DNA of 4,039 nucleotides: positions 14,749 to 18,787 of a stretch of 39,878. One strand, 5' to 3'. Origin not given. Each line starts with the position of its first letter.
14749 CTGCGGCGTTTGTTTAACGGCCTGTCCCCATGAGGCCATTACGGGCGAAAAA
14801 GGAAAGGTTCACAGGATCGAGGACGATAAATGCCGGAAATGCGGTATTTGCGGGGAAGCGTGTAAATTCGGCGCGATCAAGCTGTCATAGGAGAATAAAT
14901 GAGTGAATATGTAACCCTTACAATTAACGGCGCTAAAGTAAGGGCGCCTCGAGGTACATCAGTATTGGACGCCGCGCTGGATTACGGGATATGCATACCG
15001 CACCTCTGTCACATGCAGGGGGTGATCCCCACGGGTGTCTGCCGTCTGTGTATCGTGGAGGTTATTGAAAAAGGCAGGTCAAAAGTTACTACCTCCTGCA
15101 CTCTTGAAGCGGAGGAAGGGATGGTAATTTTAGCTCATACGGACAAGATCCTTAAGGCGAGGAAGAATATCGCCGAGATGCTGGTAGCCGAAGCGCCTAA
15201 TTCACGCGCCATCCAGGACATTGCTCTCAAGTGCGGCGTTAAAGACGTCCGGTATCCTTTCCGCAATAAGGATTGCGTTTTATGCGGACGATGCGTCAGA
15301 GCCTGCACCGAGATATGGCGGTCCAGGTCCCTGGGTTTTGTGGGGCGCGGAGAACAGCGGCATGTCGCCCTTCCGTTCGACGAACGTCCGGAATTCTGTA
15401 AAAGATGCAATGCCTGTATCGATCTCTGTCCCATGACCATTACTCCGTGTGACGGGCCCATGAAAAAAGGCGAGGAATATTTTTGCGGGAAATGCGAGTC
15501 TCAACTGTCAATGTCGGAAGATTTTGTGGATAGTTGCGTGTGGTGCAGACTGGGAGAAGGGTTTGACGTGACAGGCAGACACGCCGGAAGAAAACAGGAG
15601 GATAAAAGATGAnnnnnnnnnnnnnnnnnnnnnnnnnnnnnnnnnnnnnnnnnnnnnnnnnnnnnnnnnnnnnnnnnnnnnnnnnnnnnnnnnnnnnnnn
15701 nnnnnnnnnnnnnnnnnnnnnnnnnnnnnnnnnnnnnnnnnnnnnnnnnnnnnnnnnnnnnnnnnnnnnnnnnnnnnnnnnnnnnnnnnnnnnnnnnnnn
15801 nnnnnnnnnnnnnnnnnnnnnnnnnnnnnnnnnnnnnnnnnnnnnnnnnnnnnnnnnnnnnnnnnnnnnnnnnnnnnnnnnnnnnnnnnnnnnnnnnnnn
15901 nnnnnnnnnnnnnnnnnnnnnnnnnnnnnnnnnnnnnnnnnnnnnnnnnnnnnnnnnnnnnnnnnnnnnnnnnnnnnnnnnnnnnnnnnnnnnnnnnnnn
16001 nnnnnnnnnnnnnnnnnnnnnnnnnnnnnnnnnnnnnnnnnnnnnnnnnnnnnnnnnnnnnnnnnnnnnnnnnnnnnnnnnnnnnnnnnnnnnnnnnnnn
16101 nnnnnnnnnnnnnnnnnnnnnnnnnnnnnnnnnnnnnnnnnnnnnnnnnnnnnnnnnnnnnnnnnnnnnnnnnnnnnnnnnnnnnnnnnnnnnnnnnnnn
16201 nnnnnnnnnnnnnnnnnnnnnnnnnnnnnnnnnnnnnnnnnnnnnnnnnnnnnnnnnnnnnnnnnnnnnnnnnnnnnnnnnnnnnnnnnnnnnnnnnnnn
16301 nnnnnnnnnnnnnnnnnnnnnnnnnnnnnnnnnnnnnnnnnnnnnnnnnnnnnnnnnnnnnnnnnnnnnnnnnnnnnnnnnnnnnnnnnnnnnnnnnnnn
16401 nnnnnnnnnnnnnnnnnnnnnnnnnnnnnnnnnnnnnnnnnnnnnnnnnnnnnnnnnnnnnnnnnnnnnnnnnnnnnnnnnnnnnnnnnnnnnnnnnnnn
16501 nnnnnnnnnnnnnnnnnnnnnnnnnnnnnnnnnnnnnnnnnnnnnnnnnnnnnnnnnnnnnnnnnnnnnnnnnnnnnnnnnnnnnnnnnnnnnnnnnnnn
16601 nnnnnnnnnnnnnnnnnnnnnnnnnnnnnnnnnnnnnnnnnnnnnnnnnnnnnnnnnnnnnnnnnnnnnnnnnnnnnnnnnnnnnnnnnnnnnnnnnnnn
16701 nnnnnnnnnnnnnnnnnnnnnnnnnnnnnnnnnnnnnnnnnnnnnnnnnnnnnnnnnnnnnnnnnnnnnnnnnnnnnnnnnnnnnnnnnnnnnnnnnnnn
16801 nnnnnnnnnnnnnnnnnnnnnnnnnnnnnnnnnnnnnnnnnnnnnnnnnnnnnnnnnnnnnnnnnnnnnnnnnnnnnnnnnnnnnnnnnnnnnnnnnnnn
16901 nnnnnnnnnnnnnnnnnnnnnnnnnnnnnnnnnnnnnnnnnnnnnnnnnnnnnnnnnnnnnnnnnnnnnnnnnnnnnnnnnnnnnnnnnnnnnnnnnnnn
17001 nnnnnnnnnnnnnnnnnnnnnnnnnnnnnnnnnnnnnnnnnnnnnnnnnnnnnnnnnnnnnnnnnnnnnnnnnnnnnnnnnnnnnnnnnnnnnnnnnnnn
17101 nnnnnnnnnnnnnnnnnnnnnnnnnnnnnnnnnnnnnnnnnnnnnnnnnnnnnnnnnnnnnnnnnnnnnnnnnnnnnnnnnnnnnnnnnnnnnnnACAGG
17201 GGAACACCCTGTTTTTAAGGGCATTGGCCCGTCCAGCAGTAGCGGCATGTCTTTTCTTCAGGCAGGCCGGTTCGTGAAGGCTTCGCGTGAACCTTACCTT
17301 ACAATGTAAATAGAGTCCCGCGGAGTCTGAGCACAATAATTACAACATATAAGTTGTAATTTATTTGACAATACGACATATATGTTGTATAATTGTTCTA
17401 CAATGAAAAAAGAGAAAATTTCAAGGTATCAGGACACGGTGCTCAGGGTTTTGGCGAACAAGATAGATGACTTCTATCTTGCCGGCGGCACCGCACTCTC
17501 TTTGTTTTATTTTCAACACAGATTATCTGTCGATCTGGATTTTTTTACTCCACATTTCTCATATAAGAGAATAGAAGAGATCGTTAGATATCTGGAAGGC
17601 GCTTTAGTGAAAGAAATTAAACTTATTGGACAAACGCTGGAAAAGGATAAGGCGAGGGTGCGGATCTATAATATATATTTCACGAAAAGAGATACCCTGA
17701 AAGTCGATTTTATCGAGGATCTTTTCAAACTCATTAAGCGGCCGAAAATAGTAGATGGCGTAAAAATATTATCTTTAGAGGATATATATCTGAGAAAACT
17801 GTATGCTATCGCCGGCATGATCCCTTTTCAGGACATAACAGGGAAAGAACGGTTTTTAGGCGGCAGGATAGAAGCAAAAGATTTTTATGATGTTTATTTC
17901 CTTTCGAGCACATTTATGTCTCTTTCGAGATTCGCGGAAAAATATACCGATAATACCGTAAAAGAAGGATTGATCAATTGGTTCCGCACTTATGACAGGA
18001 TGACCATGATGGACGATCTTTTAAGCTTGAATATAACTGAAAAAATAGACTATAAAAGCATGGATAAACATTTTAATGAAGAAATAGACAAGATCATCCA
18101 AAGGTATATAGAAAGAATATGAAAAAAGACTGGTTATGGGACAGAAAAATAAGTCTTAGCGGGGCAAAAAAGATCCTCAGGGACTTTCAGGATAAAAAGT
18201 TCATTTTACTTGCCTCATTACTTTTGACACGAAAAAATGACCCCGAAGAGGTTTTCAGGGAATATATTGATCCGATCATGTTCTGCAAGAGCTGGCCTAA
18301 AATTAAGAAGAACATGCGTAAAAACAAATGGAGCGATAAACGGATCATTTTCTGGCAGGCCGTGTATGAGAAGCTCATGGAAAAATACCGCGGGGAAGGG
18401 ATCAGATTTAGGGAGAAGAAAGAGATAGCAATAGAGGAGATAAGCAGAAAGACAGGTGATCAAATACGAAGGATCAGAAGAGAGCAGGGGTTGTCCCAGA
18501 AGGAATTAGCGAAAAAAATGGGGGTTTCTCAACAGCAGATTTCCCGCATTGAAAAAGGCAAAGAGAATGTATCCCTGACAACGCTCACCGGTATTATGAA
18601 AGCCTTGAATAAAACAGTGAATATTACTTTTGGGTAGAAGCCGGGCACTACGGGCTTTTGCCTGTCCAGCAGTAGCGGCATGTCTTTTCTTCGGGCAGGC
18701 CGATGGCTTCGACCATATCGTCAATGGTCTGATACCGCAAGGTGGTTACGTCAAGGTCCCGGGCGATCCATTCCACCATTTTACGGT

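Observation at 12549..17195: NuoE / HydB-type NuoF / NuoG-N-terminal ferredoxin operon ending in a stand-alone GltS FMN domain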

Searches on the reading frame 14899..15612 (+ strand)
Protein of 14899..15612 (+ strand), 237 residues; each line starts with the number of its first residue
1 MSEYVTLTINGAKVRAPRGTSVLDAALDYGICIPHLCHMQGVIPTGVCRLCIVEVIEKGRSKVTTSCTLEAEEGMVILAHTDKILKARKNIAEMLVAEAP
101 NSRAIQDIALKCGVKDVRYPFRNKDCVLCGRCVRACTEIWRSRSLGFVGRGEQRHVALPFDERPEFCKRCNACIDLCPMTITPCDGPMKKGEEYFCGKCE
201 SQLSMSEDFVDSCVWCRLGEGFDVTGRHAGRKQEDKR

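Call 7: search_protein_families(library=pfam, proteins=[window:14899-15612:+], max_evalue=0.01)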
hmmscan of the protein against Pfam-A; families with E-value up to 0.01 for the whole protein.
window:14899-15612:+ (237 aa): 9 families
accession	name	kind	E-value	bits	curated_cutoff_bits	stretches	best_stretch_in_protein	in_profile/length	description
PF13510.11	Fer2_4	-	3.9e-17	62.5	22.8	1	4-78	3-78/82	2Fe-2S iron-sulfur cluster binding domain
PF00111.32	Fer2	-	1.2e-07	32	21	1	8-58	2-50/77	2Fe-2S iron-sulfur cluster binding domain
PF22117.2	Fer4_Nqo3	-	1.8e-06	28.5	27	1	125-179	10-63/67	NADH-quinone oxidoreductase subunit 3, ferredoxin-like domain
PF12838.12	Fer4_7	-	6.4e-05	23.8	27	1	126-179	2-50/52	4Fe-4S dicluster domain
PF13237.11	Fer4_10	-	0.00047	20.5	25.5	1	123-178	6-53/53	4Fe-4S dicluster domain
PF13187.11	Fer4_9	-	0.00064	20.1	27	1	125-180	1-50/52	4Fe-4S dicluster domain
PF14697.11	Fer4_21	-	0.0014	19.2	35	1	123-179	5-53/59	4Fe-4S dicluster domain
PF00037.32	Fer4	-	0.0033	17.6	21.1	1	124-136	6-18/24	4Fe-4S binding domain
PF12797.12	Fer4_2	-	0.0058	17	24.5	0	120-137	3-21/22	4Fe-4S binding domain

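Call 8: search_protein_families(library=ncbifam, proteins=[window:14899-15612:+], max_evalue=0.01)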
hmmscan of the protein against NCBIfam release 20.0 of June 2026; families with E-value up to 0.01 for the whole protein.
window:14899-15612:+ (237 aa): 11 families
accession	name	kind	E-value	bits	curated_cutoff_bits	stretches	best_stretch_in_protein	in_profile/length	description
NF005745.0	PRK07569.1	equivalog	4.8e-32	111.2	333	1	5-179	4-204/238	bidirectional hydrogenase complex protein HoxU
NF040763.1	FeFe_hydrog_A6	exception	4.6e-30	104.5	765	2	5-116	1-110/571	NADH-dependent [FeFe] hydrogenase, group A6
TIGR01973.1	NuoG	equivalog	4.9e-22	78.5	470.05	1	7-179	1-195/606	NADH-quinone oxidoreductase subunit NuoG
NF006305.0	PRK08493.1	equivalog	7.5e-19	67.3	591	1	5-100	2-93/819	NADH-quinone oxidoreductase subunit G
NF009454.0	PRK12814.1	equivalog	6.7e-18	64.4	916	1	4-98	3-95/657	putative NADPH-dependent glutamate synthase small subunit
NF005895.0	PRK07860.1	equivalog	1.5e-17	62.9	802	1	2-105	15-118/811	NADH-quinone oxidoreductase subunit G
NF040762.1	Hydr_FeFe_Clost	exception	2.2e-17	62.9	900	2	6-95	2-90/572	ferredoxin hydrogenase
TIGR02512.1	FeFe_hydrog_A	subfamily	4.5e-05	22.5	405.95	1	124-180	7-65/375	[FeFe] hydrogenase, group A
NF045874.1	Vhu_polyferre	exception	0.0061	15.3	600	1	66-204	230-368/381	F420-non-reducing hydrogenase associated-polyferredoxin VhuB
TIGR01944.1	rnfB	subfamily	0.0069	15.9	68.7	0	90-180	83-158/190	RnfABCDGE type electron transport complex subunit B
TIGR02160.1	PA_CoA_Oxy5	hypoth_equivalog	0.0071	15.2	420.8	0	5-73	265-329/352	1,2-phenylacetyl-CoA epoxidase subunit PaaE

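Call 11: search_solved_structures(query=window:14899-15612:+, max_evalue=0.001)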
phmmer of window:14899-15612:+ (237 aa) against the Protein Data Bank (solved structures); distinct sequences matched with E-value up to 0.001: 71 (the best 60 are shown).
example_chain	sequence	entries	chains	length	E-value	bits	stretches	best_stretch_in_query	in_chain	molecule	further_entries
9mqx_A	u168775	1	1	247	1e-31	113.5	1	4-184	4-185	NADH:ubiquinone oxidoreductase chain G-like protein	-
6tg9_A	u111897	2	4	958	1.9e-23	86.4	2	5-122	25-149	Formate dehydrogenase subunit alpha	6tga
8oh5_C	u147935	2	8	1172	4.5e-23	85.1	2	5-98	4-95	Formate dehydrogenase-O, major subunit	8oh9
8a6t_A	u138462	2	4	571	7.8e-23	84.4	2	4-119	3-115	Electron bifurcating hydrogenase subunit HydA1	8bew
7t2r_A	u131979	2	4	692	1.9e-22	83.1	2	4-98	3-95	NiFe hydrogenase subunit A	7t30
9wxb_B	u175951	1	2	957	2e-22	83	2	5-120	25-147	Formate dehydrogenase alpha subunit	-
9iho_G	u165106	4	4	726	4.4e-20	75.3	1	5-116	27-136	NUAM (75 kDa) subunit of mitochondrial NADH:ubiquinone oxidoreductase (Complex I)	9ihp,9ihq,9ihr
9f5x_C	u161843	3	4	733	2.6e-18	69.5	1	2-121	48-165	NADH:ubiquinone oxidoreductase 78 kDa subunit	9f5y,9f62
9cwt_M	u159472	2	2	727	3.5e-18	69.2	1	4-124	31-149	NADH-ubiquinone oxidoreductase 75 kDa subunit, mitochondrial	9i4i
5xtb_M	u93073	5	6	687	5.5e-18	68.5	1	7-124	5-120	NADH-ubiquinone oxidoreductase 75 kDa subunit, mitochondrial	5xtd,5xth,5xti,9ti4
5lnk_3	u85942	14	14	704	5.7e-18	68.5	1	4-121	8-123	Mitochondrial complex I, 75 kDa subunit | NADH:ubiquinone oxidoreductase core subunit S1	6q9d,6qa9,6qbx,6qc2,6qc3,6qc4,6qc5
5o31_G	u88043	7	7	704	5.9e-18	68.4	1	4-121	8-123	NADH-ubiquinone oxidoreductase 75 kDa subunit, mitochondrial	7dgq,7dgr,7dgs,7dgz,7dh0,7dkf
6zk9_3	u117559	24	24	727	6.1e-18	68.3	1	4-121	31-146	NADH:ubiquinone oxidoreductase core subunit S1 | NADH-ubiquinone oxidoreductase 75 kDa subunit, mitochondrial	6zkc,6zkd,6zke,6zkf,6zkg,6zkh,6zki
7qsd_G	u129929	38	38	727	6.3e-18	68.3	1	4-121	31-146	NADH-ubiquinone oxidoreductase 75 kDa subunit, mitochondrial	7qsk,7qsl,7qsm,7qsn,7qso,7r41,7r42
9bov_A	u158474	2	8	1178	6.8e-18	68.2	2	5-99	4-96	Molybdopterin oxidoreductase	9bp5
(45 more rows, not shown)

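Call 65: find_related_loci(query=window:14899-15612:+, collection=metagenome_contigs, flank=6000)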
Query window:14899-15612:+ (237 aa) in metagenome_contigs; peptide patterns used: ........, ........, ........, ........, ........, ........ (x = any residue, [..] = any of these).
193 stretches matched a pattern; 90 encode a relative of the query (tblastn E <= 1e-3); the best 80 are kept; 80 distinct loci.
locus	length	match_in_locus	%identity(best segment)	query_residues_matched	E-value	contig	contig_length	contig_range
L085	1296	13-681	83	1-223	6e-139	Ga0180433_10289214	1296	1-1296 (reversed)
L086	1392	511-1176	81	1-222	7e-136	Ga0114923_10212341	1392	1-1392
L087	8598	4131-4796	82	1-222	1e-124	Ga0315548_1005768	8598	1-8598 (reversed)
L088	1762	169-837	79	1-223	6e-133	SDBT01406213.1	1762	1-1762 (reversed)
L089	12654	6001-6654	82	5-222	4e-124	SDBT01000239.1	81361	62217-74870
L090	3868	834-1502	81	1-223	9e-125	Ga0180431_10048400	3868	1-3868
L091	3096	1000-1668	78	1-223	1e-126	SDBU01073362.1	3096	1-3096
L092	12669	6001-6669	79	1-223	1e-122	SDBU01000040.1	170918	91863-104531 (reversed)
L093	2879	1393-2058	79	1-222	4e-127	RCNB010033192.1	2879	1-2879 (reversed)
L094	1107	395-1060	79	1-222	1e-133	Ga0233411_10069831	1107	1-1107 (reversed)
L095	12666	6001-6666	82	1-222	8e-122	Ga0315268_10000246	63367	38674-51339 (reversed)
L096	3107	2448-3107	79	1-220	2e-125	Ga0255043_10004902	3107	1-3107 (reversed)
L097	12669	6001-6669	78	1-223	7e-121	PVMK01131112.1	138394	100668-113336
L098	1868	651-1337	76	1-229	2e-128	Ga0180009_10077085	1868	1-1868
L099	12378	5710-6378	78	1-223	4e-120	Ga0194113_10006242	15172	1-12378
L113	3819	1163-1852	71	1-230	1e-113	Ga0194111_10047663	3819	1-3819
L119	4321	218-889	71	1-223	2e-111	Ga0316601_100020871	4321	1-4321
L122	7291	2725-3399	69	1-225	8e-109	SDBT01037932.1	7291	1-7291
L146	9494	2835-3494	65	3-222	2e-99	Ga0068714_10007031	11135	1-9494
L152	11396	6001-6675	62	1-223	1e-95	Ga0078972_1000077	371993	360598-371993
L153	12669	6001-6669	72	1-223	1e-110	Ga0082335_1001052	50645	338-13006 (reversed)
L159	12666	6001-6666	58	1-222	5e-88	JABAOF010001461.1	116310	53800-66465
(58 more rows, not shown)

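Call 68: search_protein_families(library=pfam, proteins=[L119:1145-2734:+, L122:3749-7000:+, L152:5853-7751:+, L153:6953-9496:+, L159:6724-8625:+, L159:8588-9802:+, L146:4286-5830:+, L146:5779-8715:+, L113:1875-2561:+, L159:2520-3488:-], max_evalue=0.00001)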
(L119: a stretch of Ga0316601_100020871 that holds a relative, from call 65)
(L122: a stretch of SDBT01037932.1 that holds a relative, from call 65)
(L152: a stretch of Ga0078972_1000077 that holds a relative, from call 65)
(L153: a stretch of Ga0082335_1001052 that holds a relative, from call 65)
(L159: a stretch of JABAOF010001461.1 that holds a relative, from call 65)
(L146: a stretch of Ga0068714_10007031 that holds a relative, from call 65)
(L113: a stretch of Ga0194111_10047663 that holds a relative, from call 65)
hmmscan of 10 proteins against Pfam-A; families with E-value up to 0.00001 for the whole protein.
L119:1145-2734:+ (529 aa): 2 families
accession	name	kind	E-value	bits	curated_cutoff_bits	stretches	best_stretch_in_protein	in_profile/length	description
PF04055.27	Radical_SAM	-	7.3e-13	49.5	29.5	1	113-278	1-165/166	Radical SAM superfamily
PF13186.11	SPASM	-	7.7e-13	49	21.5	1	414-492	1-67/67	Iron-sulfur cluster-binding domain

L122:3749-7000:+ (1083 aa): 3 families
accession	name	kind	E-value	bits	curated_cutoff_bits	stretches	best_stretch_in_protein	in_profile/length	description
PF10102.14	DUF2341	-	4.5e-18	65.9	23.4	1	155-220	1-66/84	Domain of unknown function (DUF2341)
PF13385.13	Laminin_G_3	-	6.4e-17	62.5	27.6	1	282-409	17-150/151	Concanavalin A-like lectin/glucanases superfamily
PF03629.24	SASA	-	1.1e-13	51.8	24.8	1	793-944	67-200/226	Carbohydrate esterase, sialic acid-specific acetylesterase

L152:5853-7751:+ (632 aa): 0 families

L153:6953-9496:+ (847 aa): 7 families
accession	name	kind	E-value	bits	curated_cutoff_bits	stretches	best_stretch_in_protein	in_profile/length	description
PF03924.19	CHASE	-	1.3e-35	123.3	25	1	77-272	2-189/189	CHASE domain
PF02518.31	HATPase_c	-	2.3e-31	109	26.4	1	738-846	2-109/111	Histidine kinase-, DNA gyrase B-, and HSP90-like ATPase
PF13426.13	PAS_9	-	8e-21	74.7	27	2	510-609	2-103/103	PAS domain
PF08448.16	PAS_4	-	1.1e-14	55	23.1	1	505-611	1-109/110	PAS fold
PF00512.31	HisKA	-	2.9e-14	53.3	26.9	1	624-690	2-65/66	His Kinase A (phospho-acceptor) domain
PF00989.32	PAS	-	1.9e-11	44.4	22.6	0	500-607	2-113/113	PAS fold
PF13188.13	PAS_8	-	3.7e-11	42.9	21.8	0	370-405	1-37/65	PAS domain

L159:6724-8625:+ (633 aa): 2 families
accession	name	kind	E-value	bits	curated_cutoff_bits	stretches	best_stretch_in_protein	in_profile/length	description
PF13487.12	HD_5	-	4.1e-38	131.2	27.2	1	449-610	5-168/170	HD domain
PF01966.28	HD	-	2.2e-20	73.5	22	1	460-581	3-116/116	HD domain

L159:8588-9802:+ (404 aa): 2 families
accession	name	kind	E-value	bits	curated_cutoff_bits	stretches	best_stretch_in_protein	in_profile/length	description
PF00990.26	GGDEF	-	1.7e-36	125.9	23.8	1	239-394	3-160/161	Diguanylate cyclase, GGDEF domain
PF08448.16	PAS_4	-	7.8e-07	29.8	23.1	1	123-227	1-109/110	PAS fold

L146:4286-5830:+ (514 aa): 0 families

L146:5779-8715:+ (978 aa): 6 families
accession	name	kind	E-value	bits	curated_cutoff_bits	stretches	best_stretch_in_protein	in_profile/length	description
PF00072.30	Response_reg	-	8.6e-44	148.7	30.2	2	719-831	1-108/111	Response regulator receiver domain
PF02518.31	HATPase_c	-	1e-28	100.4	26.4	1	433-545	1-107/111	Histidine kinase-, DNA gyrase B-, and HSP90-like ATPase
PF00512.31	HisKA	-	3.8e-23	81.8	26.9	1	321-386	1-66/66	His Kinase A (phospho-acceptor) domain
PF01627.28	Hpt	-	9.4e-12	45.5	24.6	1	876-955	1-79/84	Hpt domain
PF16927.11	HisKA_7TM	-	9.1e-09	35.9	28.6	1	29-242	3-205/224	N-terminal 7TM region of histidine kinase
PF07695.17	7TMR-DISM_7TM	-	1.7e-07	31.8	29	1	31-249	8-203/205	7TM diverse intracellular signalling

L113:1875-2561:+ (228 aa): 0 families

L159:2520-3488:- (322 aa): 1 family
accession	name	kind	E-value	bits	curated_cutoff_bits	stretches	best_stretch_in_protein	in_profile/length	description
PF00196.25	GerE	-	9.8e-12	44.8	23.5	1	257-306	1-50/57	Bacterial regulatory proteins, luxR family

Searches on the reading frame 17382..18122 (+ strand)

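Call 7: search_protein_families(library=pfam, proteins=[window:17382-18122:+], max_evalue=0.01)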
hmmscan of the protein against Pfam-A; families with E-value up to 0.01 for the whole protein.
window:17382-18122:+ (246 aa): 1 family
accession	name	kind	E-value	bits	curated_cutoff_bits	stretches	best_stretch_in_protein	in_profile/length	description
PF08843.17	AbiEii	-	4.9e-19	69.6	22.5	1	25-234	9-215/238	Nucleotidyl transferase AbiEii toxin, Type IV TA system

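Call 8: search_protein_families(library=ncbifam, proteins=[window:17382-18122:+], max_evalue=0.01)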
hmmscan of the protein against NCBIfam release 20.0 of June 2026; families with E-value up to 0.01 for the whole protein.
window:17382-18122:+ (246 aa): 0 families

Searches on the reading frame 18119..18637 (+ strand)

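Call 7: search_protein_families(library=pfam, proteins=[window:18119-18637:+], max_evalue=0.01)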
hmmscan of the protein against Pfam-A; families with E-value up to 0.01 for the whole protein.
window:18119-18637:+ (172 aa): 16 families
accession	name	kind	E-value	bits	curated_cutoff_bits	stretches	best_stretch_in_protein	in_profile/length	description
PF01381.28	HTH_3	-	1.3e-17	64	23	1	116-167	1-52/55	Helix-turn-helix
PF13560.12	HTH_31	-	2.4e-11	44.2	27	1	113-163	3-54/64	Helix-turn-helix domain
PF13443.12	HTH_26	-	3.6e-10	40.4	22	1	116-164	2-51/63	Cro/C1-type HTH DNA-binding domain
PF13744.12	HTH_37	-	1.6e-07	31.5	27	1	113-170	20-78/80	Helix-turn-helix domain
PF12844.13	HTH_19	-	1e-06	29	30.2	1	115-151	3-39/64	Helix-turn-helix domain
PF04545.22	Sigma70_r4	-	9.3e-06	25.5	24.1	1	120-146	16-42/50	Sigma-70, region 4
PF13413.12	HTH_25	-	3.7e-05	23.9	24.6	1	116-148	2-34/62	Helix-turn-helix domain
PF15731.11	MqsA_antitoxin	-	0.00011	22.8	30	1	110-164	68-121/131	Antitoxin component of bacterial toxin-antitoxin system, MqsA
PF01047.28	MarR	-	0.00013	22.2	24.6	1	117-144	10-37/59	MarR family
PF04218.19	CENP-B_N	-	0.00031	20.8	21.2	1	121-150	19-48/53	CENP-B N-terminal DNA-binding domain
PF12802.13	MarR_2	-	0.00039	21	27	1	116-144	11-40/61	MarR family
PF22495.2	HTH_92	-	0.00093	18.9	27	1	117-149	1-33/45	RsaL-like HTH domain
PF13384.12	HTH_23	-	0.0012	19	24.6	1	121-144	14-37/50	Homeodomain-like domain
PF13412.12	HTH_24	-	0.0014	18.6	21.9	1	118-143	11-36/48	Winged helix-turn-helix DNA-binding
PF13518.12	HTH_28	-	0.0023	18.4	25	1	123-146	11-34/52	Helix-turn-helix domain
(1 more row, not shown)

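Call 8: search_protein_families(library=ncbifam, proteins=[window:18119-18637:+], max_evalue=0.01)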
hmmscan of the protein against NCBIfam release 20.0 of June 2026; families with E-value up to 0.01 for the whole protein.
window:18119-18637:+ (172 aa): 35 families (the best 25 are shown)
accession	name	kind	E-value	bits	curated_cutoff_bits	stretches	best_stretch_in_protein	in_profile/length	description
TIGR03070.1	couple_hipB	subfamily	1.6e-14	53.6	71.65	1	113-164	4-55/58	type II toxin-antitoxin system Y4mF family antitoxin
NF006015.0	PRK08154.1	subfamily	1.1e-11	44.4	204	1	98-166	17-85/314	anaerobic benzoate catabolism transcriptional regulator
NF007271.0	PRK09726.1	equivalog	2.1e-09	37.3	79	1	114-166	15-67/88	type II toxin-antitoxin system antitoxin HipB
NF047948.1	male_kill_WMK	equivalog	5.4e-09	35.9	300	1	104-164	155-215/300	WO male-killing family protein Wmk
TIGR03830.1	CxxCG_CxxCG_HTH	subfamily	7.5e-09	35.5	61.8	1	109-165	63-118/127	type II TA system antitoxin MqsA family protein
NF041951.1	phage_RstR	subfamily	2.8e-08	34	80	1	112-164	3-55/108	RstR family transcriptional repressor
NF007408.0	PRK09943.1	equivalog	4.8e-07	29.5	211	1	111-164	7-60/185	HTH-type transcriptional regulator PuuR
NF010465.0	PRK13890.1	equivalog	1.1e-06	28.7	96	1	116-166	10-60/121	conjugal transfer protein TrbA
NF003162.0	PRK04140.1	equivalog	2e-06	27.1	263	1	113-165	128-180/317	transcriptional regulator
TIGR02612.1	mob_myst_A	hypoth_equivalog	2.1e-06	27.7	122.6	1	114-165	28-81/150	mobile mystery protein A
TIGR00270.2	TIGR00270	equivalog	2.3e-06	27.5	110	1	62-154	32-118/159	multiprotein bridging factor aMBF1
NF041575.1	antitoxPezA_Strep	equivalog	6.5e-06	26.2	290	1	113-164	3-54/158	type II toxin-antitoxin system antitoxin PezA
TIGR02607.1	antidote_HigA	equivalog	1.8e-05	24.4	47.7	1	124-166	20-62/81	HigA family addiction module antitoxin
NF038310.1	lysogeny_AimR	equivalog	6.1e-05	22.2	70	1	119-165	4-50/365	AimR family lysis-lysogeny pheromone receptor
NF058600.1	TransRegSco1979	equivalog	0.00011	21.4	350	1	113-157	10-54/280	Sco1979 family transcriptional regulator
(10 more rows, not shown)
